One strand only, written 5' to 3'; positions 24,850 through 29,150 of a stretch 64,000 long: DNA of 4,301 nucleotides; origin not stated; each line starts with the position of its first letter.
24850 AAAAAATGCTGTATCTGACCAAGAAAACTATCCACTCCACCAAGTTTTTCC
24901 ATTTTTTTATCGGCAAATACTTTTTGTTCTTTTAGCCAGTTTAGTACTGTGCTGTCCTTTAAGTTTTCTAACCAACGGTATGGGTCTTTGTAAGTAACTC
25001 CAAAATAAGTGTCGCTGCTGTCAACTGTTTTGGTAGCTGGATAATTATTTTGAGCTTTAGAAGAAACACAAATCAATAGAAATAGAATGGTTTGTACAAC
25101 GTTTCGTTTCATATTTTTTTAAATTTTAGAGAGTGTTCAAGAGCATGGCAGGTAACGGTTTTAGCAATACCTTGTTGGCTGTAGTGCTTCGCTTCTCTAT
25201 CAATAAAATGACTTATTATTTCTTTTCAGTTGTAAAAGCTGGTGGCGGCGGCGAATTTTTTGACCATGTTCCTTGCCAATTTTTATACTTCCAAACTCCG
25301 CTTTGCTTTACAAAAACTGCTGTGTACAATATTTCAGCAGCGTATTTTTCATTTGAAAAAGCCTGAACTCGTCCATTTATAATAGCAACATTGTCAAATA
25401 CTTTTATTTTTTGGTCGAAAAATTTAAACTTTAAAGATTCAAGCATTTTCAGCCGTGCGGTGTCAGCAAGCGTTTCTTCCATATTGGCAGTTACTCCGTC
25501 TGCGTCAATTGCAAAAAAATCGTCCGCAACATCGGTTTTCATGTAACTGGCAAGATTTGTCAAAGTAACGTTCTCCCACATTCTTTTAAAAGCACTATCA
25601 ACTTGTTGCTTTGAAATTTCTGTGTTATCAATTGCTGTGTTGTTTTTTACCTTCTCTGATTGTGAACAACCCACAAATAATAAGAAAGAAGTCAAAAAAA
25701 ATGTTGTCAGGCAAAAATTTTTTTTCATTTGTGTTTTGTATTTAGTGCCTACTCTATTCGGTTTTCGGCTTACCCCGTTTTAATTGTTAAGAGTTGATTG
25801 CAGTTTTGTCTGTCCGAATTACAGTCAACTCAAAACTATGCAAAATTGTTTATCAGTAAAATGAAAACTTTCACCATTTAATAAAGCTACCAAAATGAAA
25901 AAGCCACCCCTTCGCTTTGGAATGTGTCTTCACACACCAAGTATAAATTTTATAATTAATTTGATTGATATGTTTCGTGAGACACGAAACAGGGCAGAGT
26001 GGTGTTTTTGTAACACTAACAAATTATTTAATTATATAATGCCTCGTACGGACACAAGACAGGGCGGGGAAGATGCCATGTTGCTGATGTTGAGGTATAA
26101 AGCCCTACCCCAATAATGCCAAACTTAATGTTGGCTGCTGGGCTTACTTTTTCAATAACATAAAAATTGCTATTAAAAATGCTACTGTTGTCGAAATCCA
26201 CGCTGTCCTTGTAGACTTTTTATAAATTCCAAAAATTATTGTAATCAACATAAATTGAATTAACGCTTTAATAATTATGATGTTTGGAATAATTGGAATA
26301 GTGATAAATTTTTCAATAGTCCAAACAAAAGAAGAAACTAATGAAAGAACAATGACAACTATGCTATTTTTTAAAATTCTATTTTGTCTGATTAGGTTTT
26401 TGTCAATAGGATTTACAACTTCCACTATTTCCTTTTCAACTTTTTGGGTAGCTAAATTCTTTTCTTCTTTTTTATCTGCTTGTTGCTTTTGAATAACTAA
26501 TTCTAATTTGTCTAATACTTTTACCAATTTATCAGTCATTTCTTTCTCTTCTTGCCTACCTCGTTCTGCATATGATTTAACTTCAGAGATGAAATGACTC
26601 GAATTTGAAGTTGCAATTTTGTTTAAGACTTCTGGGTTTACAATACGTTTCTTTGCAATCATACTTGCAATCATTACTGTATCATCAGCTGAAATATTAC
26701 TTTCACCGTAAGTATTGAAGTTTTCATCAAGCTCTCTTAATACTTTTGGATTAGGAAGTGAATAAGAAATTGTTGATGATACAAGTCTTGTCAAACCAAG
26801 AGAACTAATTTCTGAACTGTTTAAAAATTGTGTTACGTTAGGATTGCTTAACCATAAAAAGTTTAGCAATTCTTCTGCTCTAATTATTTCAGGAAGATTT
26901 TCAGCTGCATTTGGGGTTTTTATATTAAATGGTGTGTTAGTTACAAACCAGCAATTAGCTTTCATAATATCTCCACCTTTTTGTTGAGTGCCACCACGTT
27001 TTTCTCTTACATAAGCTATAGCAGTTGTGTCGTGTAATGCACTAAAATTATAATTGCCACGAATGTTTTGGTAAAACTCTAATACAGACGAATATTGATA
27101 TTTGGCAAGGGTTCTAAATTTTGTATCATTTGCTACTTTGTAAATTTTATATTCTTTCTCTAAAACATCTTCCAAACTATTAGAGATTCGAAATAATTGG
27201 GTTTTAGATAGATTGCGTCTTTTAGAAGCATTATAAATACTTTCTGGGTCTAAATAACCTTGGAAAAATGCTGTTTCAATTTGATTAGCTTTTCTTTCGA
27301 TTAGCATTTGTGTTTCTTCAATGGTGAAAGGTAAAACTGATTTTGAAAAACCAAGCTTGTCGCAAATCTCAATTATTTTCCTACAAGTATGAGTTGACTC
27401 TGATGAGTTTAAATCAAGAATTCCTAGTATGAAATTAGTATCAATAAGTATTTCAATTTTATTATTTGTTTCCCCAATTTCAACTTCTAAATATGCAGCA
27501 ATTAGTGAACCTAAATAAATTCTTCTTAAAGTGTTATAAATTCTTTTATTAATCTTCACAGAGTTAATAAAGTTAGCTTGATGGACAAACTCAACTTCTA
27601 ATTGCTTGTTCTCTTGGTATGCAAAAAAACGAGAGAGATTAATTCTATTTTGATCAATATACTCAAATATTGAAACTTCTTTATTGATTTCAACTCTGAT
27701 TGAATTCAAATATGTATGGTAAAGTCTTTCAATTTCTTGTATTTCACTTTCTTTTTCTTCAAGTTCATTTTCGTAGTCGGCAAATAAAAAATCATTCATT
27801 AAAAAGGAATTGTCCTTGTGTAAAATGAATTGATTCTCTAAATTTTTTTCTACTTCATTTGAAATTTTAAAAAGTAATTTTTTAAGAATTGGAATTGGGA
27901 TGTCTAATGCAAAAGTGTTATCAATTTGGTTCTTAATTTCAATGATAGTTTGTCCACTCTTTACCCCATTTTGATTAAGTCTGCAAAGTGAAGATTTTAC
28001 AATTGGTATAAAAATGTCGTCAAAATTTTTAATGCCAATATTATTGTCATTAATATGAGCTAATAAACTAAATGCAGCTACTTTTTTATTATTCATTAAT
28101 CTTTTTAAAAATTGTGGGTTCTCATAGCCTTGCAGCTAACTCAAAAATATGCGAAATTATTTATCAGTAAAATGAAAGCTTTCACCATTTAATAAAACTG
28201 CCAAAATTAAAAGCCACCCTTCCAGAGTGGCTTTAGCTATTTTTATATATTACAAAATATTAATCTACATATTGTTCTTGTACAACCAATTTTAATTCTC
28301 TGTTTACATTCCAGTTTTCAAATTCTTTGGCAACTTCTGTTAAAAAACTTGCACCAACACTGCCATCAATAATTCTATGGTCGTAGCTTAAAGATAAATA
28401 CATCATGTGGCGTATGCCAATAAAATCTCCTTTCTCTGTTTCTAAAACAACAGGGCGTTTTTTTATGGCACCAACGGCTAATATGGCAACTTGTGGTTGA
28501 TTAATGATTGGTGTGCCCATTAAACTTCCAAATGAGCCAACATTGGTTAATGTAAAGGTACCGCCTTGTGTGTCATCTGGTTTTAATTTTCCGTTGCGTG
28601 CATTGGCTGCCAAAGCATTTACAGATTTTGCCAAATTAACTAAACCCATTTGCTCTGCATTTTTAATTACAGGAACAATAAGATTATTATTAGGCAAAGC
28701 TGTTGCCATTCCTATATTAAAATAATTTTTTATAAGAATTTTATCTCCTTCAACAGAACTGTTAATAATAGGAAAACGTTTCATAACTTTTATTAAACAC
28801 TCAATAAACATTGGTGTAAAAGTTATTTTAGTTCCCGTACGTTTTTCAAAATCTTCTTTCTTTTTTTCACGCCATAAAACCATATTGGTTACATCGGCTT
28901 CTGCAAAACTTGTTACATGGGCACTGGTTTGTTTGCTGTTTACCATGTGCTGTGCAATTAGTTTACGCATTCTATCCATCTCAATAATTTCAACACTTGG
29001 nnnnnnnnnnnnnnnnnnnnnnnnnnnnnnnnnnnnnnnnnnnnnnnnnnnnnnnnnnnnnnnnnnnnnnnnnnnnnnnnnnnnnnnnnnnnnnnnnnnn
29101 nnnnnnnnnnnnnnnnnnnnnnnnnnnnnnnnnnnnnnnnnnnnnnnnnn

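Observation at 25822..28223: Single-gene cassette encoding a PIN-like + three-TM protein, bracketed by ~90-bp direct repeats: candidate undescribed defence/abortive-infection module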

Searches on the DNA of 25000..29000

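Call 15: search_rna_families(source=window, start=25000, end=29000, threshold=evalue, max_evalue=1)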
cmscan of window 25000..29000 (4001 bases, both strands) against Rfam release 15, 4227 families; matches with E-value up to 1: 1.
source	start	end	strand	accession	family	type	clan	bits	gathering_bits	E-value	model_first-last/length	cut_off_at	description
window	25746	25778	-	RF02914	DUF805b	Cis-reg;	CL00115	32.1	35.6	2.1e-06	1-35/35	no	DUF805b RNA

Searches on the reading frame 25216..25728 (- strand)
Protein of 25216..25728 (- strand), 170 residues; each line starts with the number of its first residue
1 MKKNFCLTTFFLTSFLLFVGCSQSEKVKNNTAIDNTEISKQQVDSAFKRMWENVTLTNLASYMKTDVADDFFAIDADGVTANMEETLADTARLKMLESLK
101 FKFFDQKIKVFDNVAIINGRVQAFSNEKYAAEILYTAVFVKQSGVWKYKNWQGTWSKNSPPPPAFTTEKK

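Call 6: search_protein_families(library=pfam, proteins=[window:25216-25728:-], max_evalue=0.01)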
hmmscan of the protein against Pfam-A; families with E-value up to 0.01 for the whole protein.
window:25216-25728:- (170 aa): 2 families
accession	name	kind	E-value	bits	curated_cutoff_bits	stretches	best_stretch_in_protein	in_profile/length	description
PF14534.12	DUF4440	-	2.5e-05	25.1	25.2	1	45-147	3-106/107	Domain of unknown function (DUF4440)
PF13474.12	SnoaL_3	-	0.0023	18.7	22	1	45-152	3-115/121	SnoaL-like domain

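Call 19: find_encoding_contigs(protein=window:25216-25728:-, flank=5000, max_places=10)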
Protein window:25216-25728:- (170 aa): 18 contigs read that carry it; 6 places shown.
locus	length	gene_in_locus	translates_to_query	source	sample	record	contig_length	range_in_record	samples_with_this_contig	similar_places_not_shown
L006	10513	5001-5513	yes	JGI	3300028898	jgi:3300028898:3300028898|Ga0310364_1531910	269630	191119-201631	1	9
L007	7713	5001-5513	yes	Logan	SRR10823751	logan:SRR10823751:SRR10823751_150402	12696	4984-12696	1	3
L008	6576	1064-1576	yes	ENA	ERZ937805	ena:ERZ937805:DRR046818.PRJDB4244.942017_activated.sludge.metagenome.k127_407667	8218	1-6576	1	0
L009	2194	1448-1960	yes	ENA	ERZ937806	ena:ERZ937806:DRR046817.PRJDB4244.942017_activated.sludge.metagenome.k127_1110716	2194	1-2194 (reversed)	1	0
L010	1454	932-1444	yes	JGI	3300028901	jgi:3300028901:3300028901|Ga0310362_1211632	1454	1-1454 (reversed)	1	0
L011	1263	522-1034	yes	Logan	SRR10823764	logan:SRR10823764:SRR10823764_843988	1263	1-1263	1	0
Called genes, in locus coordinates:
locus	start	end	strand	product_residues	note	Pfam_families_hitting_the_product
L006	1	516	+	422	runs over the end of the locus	PF00994:MoCF_biosynth, PF18146:CinA_KH, PF02464:CinA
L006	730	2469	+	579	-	PF00364:Biotin_lipoyl, PF02817:E3_binding (weak), PF00198:2-oxoacid_dh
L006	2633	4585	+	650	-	-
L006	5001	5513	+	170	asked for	-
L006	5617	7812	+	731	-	PF02897:Peptidase_S9_N, PF00326:Peptidase_S9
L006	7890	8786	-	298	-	PF13354:Beta-lactamase2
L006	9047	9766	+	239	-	-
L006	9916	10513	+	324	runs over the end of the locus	PF01408:GFO_IDH_MocA, PF22725:GFO_IDH_MocA_C3, PF02894:GFO_IDH_MocA_C (weak)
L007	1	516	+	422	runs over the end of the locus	PF00994:MoCF_biosynth, PF18146:CinA_KH, PF02464:CinA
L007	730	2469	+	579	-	PF00364:Biotin_lipoyl, PF02817:E3_binding (weak), PF00198:2-oxoacid_dh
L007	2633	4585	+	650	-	-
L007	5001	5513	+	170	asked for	-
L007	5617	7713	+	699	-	?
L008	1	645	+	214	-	?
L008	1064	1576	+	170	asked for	-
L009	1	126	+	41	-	?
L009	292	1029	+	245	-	PF13091:PLDc_2 (weak)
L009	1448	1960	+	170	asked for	-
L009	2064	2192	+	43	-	?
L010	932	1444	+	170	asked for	-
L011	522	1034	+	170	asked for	-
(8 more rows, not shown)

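Call 25: search_protein_families(library=pfam, proteins=[L009:292-1029:+], max_evalue=1)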
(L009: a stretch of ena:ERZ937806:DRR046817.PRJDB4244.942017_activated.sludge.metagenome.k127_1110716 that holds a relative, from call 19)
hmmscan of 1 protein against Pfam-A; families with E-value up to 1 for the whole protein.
L009:292-1029:+ (245 aa): 2 families
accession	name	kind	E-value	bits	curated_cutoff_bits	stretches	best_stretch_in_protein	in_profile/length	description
PF13091.12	PLDc_2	-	5.3e-07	30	27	1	16-120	3-119/132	PLD-like domain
PF11495.14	Regulator_TrmB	-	0.22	11.1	22.2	1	7-118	8-113/233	Archaeal transcriptional regulator TrmB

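Call 26: search_protein_families(library=padloc, proteins=[L009:292-1029:+], max_evalue=1)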
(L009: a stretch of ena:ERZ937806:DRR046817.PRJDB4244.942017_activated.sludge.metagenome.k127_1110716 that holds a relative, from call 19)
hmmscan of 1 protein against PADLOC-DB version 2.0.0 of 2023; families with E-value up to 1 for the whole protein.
L009:292-1029:+ (245 aa): 18 families
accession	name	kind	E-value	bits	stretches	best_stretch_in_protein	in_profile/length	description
PDLC02614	DrmC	-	3.6e-09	34.6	1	9-120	21-139/153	DrmC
PDLC02585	DrmC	-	3.4e-08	31.4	1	80-119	191-231/253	DrmC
PDLC02605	DrmC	-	8.5e-07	26.8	1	82-122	208-249/270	DrmC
PDLC02616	DrmC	-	1.5e-06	26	1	5-122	77-205/224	DrmC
PDLC02606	DrmC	-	1.8e-06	25.8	1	81-117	121-158/182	DrmC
PDLC03922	MkoB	-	3.1e-06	24.7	1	72-123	536-593/610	-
PDLC02597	DrmC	-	4e-06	24.9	1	82-121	184-224/242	DrmC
PDLC02587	DrmC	-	5.1e-06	23.7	1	82-119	204-242/267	DrmC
PDLC02602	DrmC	-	7.2e-05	19.9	1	82-117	197-233/381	DrmC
PDLC02592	DrmC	-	0.00011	20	1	7-118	91-211/234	DrmC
PDLC02595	DrmC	-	0.0002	19.2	1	79-115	204-242/269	DrmC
PDLC02611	DrmC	-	0.00029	19.1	1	49-120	37-117/138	DrmC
PDLC02589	DrmC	-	0.00034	17.8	1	82-120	203-241/264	DrmC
PDLC02610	DrmC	-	0.0004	19.1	1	79-126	42-89/107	DrmC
PDLC02599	DrmC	-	0.00065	16.7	1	11-131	11-136/387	DrmC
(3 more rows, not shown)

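Call 98: search_protein_families(library=padloc, proteins=[window:25216-25728:-], max_evalue=0.01)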
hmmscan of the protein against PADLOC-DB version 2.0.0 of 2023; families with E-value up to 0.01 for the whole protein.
window:25216-25728:- (170 aa): 0 families

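Call 103: search_protein_families(library=phrogs, proteins=[L009:292-1029:+], max_evalue=0.01)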
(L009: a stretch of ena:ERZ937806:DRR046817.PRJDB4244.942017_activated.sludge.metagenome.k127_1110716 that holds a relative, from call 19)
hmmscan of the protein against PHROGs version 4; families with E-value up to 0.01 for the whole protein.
L009:292-1029:+ (245 aa): 1 family
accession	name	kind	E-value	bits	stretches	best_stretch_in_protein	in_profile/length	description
phrog_9329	-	unknown function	6.5e-52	177.8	1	1-170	1-167/236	-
